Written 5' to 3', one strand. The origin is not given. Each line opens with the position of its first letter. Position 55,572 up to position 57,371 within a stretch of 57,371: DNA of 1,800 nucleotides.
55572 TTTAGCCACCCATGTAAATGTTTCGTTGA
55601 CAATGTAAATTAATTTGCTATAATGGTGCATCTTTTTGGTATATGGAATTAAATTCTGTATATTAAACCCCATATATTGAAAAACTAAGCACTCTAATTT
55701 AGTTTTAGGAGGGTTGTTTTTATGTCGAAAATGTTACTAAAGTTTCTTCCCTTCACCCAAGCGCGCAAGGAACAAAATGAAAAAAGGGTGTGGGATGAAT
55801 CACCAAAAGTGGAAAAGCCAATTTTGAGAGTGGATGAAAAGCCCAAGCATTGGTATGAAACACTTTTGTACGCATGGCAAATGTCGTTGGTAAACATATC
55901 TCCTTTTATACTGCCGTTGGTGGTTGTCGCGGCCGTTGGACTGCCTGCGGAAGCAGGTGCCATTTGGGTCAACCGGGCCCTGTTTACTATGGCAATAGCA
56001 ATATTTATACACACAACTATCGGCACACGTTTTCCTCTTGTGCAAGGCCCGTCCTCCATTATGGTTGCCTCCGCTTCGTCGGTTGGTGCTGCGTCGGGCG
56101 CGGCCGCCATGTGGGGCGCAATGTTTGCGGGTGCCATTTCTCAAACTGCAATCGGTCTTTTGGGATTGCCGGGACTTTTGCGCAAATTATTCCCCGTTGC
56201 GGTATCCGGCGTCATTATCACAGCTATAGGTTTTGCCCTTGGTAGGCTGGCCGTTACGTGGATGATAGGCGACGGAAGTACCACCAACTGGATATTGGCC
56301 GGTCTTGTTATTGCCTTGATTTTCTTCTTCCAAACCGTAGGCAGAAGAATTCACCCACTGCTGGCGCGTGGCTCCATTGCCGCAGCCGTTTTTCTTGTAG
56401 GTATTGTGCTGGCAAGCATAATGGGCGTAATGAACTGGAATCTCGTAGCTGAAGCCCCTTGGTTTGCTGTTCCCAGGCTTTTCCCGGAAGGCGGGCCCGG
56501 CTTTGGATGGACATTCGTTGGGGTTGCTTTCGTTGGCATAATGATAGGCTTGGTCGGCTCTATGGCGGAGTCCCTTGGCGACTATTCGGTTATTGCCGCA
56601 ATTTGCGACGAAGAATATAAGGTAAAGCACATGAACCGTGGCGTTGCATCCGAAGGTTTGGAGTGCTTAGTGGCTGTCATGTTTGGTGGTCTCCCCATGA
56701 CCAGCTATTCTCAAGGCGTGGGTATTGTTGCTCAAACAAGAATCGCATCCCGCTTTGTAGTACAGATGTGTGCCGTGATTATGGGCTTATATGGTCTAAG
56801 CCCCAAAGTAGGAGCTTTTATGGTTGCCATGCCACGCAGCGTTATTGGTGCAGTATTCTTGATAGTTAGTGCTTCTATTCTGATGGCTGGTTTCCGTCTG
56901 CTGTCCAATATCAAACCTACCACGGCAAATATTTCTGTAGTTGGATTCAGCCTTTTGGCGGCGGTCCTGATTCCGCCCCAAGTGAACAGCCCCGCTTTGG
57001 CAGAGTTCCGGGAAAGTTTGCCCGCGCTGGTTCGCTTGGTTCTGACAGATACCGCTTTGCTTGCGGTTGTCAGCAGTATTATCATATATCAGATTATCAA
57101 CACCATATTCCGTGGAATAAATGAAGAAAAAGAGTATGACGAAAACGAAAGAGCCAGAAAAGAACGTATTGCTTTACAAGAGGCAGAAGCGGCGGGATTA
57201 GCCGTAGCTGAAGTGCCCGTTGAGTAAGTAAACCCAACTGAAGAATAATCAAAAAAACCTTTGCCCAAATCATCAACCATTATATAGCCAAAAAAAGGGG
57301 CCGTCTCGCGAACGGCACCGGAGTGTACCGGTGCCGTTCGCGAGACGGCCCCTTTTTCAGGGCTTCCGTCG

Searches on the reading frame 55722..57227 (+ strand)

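Call 56: search_protein_families(library=pfam, proteins=[window:55722-57227:+], max_evalue=0.00001)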
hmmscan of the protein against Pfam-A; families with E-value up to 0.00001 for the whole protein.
window:55722-57227:+ (501 aa): 1 family
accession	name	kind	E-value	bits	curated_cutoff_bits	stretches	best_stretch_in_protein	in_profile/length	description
PF00860.26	Xan_ur_permease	-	3.8e-49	167.9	27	1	47-418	3-384/389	Permease family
